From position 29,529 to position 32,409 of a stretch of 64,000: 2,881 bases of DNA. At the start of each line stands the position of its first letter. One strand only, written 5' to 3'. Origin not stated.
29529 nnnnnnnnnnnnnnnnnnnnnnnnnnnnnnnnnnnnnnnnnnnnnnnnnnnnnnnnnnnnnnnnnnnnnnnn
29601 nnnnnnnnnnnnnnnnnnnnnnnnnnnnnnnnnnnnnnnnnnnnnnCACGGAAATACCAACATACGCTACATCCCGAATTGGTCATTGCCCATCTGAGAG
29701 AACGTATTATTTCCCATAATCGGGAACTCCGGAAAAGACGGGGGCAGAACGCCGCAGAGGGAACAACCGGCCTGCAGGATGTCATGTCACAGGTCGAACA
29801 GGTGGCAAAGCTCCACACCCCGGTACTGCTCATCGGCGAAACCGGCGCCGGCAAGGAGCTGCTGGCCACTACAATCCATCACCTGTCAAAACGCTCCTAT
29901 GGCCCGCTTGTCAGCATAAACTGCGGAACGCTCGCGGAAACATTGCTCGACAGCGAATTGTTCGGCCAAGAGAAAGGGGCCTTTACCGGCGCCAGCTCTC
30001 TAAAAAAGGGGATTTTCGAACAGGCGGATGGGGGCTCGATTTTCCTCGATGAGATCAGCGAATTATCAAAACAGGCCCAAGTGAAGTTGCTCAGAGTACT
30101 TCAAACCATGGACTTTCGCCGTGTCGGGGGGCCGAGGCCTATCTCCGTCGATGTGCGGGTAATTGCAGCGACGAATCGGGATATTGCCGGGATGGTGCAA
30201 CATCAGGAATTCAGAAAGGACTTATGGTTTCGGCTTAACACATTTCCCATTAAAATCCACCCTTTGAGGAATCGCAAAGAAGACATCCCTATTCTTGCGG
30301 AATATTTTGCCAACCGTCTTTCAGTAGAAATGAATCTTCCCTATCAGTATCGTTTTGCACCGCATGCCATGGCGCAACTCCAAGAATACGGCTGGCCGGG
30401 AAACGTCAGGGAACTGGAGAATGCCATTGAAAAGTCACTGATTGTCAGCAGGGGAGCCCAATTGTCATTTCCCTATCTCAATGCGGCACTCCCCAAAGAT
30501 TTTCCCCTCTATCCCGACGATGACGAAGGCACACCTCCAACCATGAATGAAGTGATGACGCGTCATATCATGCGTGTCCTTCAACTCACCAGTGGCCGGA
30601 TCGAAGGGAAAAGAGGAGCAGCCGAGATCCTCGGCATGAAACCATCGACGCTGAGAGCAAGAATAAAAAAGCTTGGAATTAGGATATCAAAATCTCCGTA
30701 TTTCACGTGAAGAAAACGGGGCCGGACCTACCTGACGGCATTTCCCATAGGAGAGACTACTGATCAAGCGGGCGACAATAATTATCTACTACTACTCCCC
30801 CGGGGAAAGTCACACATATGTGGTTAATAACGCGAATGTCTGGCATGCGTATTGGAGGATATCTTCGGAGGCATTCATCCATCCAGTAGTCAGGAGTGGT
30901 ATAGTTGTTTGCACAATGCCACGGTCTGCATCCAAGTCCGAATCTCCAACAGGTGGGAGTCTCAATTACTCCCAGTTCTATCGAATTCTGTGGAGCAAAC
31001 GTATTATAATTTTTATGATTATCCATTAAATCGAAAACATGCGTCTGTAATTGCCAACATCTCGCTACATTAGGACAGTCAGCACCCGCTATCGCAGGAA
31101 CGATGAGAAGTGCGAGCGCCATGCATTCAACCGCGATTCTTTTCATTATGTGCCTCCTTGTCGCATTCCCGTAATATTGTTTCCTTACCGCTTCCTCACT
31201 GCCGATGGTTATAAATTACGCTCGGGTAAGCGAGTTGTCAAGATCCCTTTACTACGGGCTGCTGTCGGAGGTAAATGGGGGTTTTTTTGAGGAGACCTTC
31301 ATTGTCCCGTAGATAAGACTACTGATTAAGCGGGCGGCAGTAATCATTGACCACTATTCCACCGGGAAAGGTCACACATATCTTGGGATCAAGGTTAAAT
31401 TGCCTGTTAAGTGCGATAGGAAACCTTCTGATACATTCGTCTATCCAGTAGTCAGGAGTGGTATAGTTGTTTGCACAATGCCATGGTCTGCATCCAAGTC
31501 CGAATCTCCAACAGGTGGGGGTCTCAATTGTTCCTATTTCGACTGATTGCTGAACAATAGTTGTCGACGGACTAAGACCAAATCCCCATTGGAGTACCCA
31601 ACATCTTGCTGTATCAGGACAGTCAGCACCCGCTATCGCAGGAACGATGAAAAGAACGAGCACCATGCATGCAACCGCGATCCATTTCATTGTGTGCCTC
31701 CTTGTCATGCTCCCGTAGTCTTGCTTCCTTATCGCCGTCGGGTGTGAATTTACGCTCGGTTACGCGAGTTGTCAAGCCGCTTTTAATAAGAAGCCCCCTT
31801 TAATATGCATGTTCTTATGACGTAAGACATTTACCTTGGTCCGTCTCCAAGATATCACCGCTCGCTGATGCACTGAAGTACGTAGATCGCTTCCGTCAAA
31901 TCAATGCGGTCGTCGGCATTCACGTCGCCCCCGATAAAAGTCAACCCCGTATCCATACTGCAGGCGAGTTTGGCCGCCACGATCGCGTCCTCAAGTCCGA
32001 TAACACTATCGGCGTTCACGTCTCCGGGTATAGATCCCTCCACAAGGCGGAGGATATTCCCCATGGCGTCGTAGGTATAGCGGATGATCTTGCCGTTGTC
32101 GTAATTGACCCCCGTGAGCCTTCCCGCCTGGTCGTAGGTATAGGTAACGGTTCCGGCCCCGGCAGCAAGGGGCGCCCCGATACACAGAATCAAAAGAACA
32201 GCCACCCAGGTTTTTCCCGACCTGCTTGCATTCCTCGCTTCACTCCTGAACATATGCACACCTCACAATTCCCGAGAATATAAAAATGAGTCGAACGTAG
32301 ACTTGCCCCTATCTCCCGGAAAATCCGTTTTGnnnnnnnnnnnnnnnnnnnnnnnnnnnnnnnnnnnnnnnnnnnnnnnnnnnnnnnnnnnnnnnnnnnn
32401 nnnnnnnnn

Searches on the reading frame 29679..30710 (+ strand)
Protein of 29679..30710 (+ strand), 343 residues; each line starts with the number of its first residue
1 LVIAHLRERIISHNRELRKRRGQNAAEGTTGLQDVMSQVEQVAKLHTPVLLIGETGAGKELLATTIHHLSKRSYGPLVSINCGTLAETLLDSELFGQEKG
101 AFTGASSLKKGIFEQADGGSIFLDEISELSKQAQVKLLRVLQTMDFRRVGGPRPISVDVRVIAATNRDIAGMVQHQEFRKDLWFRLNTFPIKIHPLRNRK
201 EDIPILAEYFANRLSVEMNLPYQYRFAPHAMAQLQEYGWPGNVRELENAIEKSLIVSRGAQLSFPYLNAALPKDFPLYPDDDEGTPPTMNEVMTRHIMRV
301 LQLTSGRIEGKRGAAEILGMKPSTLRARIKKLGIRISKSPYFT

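Call 5: search_protein_families(library=pfam, proteins=[window:29679-30710:+], max_evalue=0.01)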
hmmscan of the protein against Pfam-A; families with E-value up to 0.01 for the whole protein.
window:29679-30710:+ (343 aa): 9 families
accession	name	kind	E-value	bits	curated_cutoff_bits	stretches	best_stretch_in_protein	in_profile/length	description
PF00158.32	Sigma54_activat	-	1.8e-64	216.9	20.2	1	31-191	7-167/168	Sigma-54 interaction domain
PF25601.1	AAA_lid_14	-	5.3e-20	71.5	27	1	197-271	1-74/87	AAA+ ATPase lid domain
PF14532.12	Sigma54_activ_2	-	5.9e-20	72.3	25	1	32-196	7-138/138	Sigma-54 interaction domain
PF07728.20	AAA_5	-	1.6e-08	35.1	22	1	48-169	1-125/139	AAA domain (dynein-related subfamily)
PF00004.35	AAA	-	1.4e-05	26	21.2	1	49-167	1-110/131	ATPase family associated with various cellular activities (AAA)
PF01078.27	Mg_chelatase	-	0.0001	22.2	20.3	0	104-176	93-167/207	Magnesium chelatase, subunit ChlI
PF02954.25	HTH_8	-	0.00045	20.3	22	1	296-332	9-42/42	Bacterial regulatory protein, Fis family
PF00493.29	MCM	-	0.0045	16.6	23.3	1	46-166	57-172/224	MCM P-loop domain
PF07724.20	AAA_2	-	0.0046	17.5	27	1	49-166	6-124/166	AAA domain (Cdc48 subfamily)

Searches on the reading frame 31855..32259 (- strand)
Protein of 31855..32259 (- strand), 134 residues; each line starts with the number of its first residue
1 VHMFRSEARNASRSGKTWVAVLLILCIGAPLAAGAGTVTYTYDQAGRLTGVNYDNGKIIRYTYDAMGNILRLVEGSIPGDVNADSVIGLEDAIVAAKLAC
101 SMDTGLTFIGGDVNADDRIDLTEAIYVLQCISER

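Call 3: search_protein_families(library=pfam, proteins=[window:31855-32253:-], max_evalue=0.1)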
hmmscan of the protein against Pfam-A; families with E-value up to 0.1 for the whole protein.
window:31855-32253:- (132 aa): 1 family
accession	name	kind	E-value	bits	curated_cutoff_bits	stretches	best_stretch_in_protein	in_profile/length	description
PF05593.20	RHS_repeat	-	2e-09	38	22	2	43-70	4-31/38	RHS Repeat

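Call 8: find_homologous_proteins(query=window:31855-32253:-, max_evalue=0.001)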
Query window:31855-32253:- (132 aa): 6 proteins with E <= 0.001 among 26 candidates.
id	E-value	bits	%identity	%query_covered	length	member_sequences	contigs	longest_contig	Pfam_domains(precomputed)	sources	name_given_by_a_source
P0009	4.5e-69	248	89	100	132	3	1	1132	PF05593.20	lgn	-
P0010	2.4e-60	220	78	99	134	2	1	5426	PF05593.20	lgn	-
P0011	3.1e-58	213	76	100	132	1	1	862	PF05593.20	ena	-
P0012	1.6e-47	179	66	98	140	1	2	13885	PF05593.20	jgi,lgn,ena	-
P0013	3.2e-46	174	71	92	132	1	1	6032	PF05593.20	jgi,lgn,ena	-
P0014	5.2e-5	41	47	42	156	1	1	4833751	PF05593.20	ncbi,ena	-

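Call 16: find_encoding_contigs(protein=P0012, flank=10000, max_places=3)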
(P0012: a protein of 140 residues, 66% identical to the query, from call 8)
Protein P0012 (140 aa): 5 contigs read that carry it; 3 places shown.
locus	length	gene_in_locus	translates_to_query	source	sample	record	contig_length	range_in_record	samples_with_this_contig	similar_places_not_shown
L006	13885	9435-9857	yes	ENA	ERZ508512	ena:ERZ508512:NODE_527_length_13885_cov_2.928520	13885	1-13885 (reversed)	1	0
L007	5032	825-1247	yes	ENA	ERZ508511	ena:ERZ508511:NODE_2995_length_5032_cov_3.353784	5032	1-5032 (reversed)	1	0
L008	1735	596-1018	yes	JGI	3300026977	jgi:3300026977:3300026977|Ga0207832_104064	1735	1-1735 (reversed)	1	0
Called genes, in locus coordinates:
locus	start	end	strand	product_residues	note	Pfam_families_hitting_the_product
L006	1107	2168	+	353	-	-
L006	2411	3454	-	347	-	PF08240:ADH_N, PF01370:Epimerase (weak), PF00107:ADH_zinc_N, PF13602:ADH_zinc_N_2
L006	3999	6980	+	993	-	PF20148:DUF6531 (faint), PF26549:Tricorn_N (faint), PF07676:PD40 (faint), PF25023:TEN_YD-shell (weak), PF05593:RHS_repeat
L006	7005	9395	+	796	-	PF05593:RHS_repeat, PF25023:TEN_YD-shell, PF05593:RHS_repeat (weak)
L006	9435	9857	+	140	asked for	PF05593:RHS_repeat (faint)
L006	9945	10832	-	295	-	PF02754:CCG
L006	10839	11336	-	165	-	PF13237:Fer4_10 (weak), PF13183:Fer4_8, PF12838:Fer4_7 (weak), PF13187:Fer4_9, PF13534:Fer4_17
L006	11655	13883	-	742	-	?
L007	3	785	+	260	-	?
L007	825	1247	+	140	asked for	PF05593:RHS_repeat (faint)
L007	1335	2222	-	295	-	PF02754:CCG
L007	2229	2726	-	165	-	PF13237:Fer4_10 (weak), PF13183:Fer4_8, PF12838:Fer4_7 (weak), PF13187:Fer4_9, PF13534:Fer4_17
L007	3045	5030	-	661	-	?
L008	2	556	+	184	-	?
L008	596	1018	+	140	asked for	PF05593:RHS_repeat (faint)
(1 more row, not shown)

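Call 17: find_encoding_contigs(protein=P0013, flank=10000, max_places=3)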
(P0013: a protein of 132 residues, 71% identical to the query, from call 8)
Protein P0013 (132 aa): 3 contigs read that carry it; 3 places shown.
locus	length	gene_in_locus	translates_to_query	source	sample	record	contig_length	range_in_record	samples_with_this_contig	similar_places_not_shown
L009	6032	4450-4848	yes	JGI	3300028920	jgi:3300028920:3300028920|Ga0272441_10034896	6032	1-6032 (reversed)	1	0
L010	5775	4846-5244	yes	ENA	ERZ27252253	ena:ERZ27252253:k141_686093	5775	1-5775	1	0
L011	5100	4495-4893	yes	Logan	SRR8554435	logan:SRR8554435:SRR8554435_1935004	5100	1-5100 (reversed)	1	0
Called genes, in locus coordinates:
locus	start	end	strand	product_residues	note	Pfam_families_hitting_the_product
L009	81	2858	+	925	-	PF07676:PD40 (faint), PF05593:RHS_repeat, PF25023:TEN_YD-shell (weak), PF05593:RHS_repeat, PF25023:TEN_YD-shell, PF05593:RHS_repeat, PF25023:TEN_YD-shell, PF05593:RHS_repeat (weak), +1 more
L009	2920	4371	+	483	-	PF05593:RHS_repeat (faint), PF25023:TEN_YD-shell (weak)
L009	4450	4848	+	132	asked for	PF05593:RHS_repeat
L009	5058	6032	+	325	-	?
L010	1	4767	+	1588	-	?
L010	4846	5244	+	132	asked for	PF05593:RHS_repeat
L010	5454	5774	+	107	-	?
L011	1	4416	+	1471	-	?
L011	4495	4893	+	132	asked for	PF05593:RHS_repeat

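Call 30: search_protein_families(library=ncbifam, proteins=[window:31855-32253:-], max_evalue=0.1)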
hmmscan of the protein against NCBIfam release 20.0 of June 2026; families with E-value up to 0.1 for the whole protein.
window:31855-32253:- (132 aa): 2 families
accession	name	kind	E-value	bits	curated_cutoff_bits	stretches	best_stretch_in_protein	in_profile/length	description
TIGR01643.1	YD_repeat_2x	repeat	1.2e-07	32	15.8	2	40-68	1-29/42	YD repeat-containing protein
NF041261.1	RHS_core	equivalog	0.092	10.5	2000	1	36-66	641-671/1261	RHS element core protein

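Call 61: list_cluster_members(proteins=[P0001, window:31855-32259:-, window:31855-32253:-, P0029, P0074, P0081])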
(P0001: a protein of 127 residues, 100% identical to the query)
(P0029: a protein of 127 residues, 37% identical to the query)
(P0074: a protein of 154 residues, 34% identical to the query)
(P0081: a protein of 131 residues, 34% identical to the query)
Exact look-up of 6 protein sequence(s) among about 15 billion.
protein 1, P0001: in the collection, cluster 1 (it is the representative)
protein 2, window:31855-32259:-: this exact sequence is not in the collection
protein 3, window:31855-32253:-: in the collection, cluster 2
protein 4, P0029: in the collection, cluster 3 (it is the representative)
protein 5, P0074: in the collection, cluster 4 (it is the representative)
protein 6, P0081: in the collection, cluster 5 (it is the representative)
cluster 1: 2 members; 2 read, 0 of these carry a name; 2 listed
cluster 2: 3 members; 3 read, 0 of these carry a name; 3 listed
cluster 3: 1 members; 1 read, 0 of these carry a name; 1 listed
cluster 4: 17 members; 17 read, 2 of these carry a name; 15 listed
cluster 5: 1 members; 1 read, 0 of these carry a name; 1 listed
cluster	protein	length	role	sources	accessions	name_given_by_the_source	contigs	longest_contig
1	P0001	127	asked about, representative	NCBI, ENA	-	-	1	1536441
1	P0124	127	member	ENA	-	-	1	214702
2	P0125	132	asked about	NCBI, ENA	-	-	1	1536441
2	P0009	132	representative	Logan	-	-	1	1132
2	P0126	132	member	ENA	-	-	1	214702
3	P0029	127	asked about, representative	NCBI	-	-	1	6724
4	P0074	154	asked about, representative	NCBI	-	-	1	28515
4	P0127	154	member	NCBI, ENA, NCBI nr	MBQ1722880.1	MAG: hypothetical protein II034_03705 [Muribaculaceae bacterium] | hypothetical protein [Muribaculaceae bacterium]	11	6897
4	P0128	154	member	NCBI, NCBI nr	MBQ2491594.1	MAG: hypothetical protein II539_07875 [Muribaculaceae bacterium] | hypothetical protein [Muribaculaceae bacterium]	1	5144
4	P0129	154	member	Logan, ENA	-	-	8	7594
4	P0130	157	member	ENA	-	-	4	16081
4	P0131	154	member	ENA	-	-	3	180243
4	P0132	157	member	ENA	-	-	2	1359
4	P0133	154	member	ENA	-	-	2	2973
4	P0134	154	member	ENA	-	-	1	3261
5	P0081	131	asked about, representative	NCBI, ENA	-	-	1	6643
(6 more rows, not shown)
